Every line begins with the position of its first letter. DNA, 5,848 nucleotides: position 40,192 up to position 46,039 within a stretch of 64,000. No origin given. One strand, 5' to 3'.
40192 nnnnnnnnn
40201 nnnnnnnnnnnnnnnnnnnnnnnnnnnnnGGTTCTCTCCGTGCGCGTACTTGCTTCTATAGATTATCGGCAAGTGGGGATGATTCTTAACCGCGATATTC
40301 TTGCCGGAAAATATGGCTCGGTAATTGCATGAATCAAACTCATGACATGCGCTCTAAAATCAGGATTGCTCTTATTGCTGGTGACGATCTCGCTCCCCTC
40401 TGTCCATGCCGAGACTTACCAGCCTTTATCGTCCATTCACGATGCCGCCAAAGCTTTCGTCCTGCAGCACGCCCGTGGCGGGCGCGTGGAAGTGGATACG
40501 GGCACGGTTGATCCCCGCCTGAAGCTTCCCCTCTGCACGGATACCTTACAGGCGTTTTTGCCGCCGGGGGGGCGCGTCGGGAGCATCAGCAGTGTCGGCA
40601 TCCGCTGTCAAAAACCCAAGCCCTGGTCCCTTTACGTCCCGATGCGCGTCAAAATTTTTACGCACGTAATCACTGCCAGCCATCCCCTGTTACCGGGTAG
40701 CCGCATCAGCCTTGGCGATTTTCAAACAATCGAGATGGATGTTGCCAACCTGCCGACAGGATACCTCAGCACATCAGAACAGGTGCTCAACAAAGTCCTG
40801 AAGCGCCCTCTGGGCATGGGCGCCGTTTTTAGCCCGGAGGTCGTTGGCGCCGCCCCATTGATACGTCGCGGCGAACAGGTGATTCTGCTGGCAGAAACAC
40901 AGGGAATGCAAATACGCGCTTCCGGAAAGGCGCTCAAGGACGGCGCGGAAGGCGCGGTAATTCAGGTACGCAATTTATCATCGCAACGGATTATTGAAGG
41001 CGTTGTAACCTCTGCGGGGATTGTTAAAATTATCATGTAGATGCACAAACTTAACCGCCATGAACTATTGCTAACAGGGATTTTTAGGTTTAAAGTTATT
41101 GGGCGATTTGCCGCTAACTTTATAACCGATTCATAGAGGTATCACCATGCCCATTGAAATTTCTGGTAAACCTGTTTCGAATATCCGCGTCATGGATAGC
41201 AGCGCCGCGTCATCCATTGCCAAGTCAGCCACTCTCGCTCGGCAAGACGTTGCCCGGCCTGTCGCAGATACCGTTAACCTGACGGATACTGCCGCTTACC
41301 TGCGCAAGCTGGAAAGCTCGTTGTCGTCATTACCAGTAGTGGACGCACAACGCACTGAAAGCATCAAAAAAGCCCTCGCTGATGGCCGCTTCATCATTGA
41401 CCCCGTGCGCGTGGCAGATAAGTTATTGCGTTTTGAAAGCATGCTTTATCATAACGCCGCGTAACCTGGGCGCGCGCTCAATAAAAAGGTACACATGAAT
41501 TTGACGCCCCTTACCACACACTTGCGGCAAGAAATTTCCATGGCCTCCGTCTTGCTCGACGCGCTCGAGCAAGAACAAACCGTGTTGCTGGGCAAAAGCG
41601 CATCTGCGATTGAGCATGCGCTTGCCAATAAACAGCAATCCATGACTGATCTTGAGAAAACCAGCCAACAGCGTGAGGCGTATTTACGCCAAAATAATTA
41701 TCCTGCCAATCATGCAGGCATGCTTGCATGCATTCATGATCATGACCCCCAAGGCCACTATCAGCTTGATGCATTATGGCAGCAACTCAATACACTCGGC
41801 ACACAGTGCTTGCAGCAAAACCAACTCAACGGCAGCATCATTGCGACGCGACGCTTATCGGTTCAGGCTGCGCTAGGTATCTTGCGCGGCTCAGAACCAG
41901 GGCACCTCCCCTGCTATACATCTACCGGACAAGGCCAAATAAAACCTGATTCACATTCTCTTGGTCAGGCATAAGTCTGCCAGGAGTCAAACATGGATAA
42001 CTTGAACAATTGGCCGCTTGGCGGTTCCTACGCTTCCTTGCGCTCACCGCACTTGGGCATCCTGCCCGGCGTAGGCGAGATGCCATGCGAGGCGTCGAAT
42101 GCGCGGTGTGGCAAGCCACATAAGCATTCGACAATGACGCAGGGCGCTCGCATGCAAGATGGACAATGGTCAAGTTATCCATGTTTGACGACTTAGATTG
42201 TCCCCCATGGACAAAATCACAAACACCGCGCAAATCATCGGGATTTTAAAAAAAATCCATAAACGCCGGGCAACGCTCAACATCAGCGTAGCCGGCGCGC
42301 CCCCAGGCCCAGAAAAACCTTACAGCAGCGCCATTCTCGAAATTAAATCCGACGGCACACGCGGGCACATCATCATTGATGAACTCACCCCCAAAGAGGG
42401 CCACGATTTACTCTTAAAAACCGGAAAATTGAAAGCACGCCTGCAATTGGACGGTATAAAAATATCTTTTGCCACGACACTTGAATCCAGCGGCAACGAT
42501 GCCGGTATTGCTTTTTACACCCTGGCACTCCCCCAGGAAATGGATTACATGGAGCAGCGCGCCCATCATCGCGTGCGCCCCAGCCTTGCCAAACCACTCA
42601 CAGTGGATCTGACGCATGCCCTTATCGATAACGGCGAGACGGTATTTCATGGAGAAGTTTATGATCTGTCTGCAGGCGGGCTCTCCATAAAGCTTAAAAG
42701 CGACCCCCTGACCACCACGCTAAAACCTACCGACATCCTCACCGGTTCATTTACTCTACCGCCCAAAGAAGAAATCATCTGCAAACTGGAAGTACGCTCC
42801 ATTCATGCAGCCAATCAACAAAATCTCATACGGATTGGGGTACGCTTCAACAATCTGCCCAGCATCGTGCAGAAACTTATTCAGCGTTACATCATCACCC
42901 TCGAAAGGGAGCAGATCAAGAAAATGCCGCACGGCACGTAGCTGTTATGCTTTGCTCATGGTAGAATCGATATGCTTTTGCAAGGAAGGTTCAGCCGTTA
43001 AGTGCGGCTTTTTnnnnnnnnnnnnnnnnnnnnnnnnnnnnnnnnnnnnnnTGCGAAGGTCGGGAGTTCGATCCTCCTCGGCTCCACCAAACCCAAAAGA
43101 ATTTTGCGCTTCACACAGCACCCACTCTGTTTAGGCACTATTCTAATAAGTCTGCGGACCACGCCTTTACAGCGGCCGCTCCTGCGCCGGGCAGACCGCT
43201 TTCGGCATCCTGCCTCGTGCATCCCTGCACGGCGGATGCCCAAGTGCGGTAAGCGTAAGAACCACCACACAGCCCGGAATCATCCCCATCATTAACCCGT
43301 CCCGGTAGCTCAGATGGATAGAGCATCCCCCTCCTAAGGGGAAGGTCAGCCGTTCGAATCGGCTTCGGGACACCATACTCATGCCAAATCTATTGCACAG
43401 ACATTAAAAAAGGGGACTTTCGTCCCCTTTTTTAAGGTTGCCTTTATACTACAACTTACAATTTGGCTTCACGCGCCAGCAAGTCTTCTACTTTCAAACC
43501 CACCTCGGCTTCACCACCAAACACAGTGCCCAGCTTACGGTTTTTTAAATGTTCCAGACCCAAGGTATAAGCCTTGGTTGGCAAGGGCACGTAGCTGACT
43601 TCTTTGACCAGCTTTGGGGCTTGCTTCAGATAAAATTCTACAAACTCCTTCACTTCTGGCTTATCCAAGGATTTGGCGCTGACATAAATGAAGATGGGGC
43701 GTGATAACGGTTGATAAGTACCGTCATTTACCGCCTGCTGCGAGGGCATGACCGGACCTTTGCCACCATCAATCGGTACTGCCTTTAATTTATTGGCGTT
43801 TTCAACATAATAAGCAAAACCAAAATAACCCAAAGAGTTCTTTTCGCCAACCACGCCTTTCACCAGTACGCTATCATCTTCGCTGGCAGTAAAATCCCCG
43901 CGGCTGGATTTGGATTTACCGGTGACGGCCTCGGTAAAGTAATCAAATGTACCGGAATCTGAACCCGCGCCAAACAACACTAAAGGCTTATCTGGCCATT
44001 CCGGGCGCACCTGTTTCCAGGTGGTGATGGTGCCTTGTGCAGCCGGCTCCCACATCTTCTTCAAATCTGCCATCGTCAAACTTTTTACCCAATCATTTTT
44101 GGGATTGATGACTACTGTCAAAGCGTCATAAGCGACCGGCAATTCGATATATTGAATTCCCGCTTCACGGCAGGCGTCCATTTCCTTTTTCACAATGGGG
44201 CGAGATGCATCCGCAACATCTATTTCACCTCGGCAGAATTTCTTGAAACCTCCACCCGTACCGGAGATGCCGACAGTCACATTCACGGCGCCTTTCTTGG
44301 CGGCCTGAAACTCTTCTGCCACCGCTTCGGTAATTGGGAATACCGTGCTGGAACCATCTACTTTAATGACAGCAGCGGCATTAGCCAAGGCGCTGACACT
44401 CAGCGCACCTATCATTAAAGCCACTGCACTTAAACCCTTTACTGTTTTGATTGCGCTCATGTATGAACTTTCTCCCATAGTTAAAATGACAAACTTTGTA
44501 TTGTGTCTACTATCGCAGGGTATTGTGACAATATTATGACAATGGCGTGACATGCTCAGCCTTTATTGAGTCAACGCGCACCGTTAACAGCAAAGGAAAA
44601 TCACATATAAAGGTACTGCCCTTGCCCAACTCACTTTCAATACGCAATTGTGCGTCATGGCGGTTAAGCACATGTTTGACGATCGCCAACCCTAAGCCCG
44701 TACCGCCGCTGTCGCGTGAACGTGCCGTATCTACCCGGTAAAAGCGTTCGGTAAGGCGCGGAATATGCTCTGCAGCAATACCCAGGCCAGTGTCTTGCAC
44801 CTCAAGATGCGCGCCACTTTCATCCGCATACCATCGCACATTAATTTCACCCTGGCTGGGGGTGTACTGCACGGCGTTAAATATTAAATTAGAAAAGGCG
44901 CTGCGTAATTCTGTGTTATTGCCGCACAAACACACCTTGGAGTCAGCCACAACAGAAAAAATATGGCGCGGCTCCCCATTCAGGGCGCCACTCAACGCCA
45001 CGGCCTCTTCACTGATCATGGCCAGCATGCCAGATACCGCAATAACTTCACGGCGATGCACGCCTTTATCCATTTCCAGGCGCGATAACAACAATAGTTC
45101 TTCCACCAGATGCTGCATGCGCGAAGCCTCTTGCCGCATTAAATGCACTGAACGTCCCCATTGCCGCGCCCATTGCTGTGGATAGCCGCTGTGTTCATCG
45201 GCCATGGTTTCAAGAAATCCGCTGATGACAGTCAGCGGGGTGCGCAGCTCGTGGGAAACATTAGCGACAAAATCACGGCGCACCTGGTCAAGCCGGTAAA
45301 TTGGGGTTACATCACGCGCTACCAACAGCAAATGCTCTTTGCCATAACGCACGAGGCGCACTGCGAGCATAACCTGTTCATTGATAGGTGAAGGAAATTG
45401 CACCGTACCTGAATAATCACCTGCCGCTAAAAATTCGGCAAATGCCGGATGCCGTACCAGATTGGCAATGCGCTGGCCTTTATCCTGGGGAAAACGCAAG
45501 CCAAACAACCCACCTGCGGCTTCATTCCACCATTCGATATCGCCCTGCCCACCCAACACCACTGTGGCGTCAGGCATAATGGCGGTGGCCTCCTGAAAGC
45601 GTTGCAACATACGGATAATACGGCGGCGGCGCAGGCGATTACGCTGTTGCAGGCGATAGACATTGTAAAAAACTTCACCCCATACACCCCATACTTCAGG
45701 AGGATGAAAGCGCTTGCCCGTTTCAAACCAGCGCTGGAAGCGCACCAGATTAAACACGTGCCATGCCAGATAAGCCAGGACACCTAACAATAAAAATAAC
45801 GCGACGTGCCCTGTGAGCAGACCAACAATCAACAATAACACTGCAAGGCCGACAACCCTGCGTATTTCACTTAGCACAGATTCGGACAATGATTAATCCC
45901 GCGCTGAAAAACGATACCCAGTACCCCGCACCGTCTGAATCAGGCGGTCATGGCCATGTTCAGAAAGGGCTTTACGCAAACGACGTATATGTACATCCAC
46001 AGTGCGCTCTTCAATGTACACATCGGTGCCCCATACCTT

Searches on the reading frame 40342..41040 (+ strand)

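Call 64: search_protein_families(library=pfam, max_evalue=1e-10, proteins=[window:40342-41040:+])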
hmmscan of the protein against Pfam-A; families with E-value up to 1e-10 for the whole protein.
window:40342-41040:+ (232 aa): 2 families
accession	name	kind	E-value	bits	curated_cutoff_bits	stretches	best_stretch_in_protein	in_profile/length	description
PF13144.11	ChapFlgA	-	2.1e-31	108.9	23.8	1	108-230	2-122/122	Chaperone for flagella basal body P-ring formation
PF17656.6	ChapFlgA_N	-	4.3e-17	62.7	27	1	32-104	1-76/77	FlgA N-terminal domain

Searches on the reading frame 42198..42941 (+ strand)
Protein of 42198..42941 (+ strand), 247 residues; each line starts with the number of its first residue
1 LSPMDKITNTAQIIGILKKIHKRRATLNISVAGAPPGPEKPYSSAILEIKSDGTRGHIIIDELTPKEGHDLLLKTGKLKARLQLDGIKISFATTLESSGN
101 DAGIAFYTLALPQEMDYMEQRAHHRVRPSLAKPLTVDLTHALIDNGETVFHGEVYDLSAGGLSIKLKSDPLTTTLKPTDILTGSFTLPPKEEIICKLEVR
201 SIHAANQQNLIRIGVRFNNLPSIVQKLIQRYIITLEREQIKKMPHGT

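Call 64: search_protein_families(library=pfam, max_evalue=1e-10, proteins=[window:42198-42941:+])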
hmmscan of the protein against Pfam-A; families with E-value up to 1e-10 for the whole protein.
window:42198-42941:+ (247 aa): 2 families
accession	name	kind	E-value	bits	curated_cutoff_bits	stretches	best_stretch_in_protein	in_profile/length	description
PF07238.19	PilZ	-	3.7e-14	53.3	22.5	1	119-232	1-100/102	PilZ domain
PF07317.18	PilZN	-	5.7e-12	45.9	23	1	7-115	3-105/107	Flagellar regulator YcgR, PilZN domain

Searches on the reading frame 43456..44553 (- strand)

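Call 63: search_protein_families(library=pfam, max_evalue=1e-10, proteins=[window:43456-44553:-])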
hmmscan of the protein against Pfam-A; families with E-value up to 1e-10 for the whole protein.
window:43456-44553:- (365 aa): 2 families
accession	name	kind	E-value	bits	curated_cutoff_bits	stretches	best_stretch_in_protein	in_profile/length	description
PF12849.12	PBP_like_2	-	7.1e-38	131.3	27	1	58-309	5-264/267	PBP superfamily domain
PF12727.12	PBP_like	-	2.3e-12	46.9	27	1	81-308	3-192/193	PBP superfamily domain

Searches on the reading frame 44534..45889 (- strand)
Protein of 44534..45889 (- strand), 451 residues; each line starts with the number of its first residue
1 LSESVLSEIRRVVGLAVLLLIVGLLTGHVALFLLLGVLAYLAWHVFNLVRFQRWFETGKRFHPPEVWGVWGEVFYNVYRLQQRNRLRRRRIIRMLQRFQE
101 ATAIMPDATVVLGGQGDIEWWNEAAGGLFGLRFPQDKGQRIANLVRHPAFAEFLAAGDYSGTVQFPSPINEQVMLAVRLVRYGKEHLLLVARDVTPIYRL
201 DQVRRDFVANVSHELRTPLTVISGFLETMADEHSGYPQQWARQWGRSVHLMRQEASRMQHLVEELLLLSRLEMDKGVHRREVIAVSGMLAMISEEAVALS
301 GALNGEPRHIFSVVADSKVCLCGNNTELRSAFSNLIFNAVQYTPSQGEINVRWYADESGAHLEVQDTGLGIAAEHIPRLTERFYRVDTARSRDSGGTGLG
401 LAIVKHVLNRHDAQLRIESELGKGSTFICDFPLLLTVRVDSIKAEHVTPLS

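Call 63: search_protein_families(library=pfam, max_evalue=1e-10, proteins=[window:44534-45889:-])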
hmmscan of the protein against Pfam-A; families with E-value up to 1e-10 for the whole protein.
window:44534-45889:- (451 aa): 3 families
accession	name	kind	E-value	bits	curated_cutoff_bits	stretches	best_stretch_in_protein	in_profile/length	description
PF11808.13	PhoR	-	4.8e-26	91.4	27.1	1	7-89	4-86/86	Phosphate regulon sensor protein PhoR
PF02518.31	HATPase_c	-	2.7e-25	89.4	26.4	1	324-433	2-109/111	Histidine kinase-, DNA gyrase B-, and HSP90-like ATPase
PF00512.31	HisKA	-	1.4e-18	67.1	26.9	1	204-272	2-64/66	His Kinase A (phospho-acceptor) domain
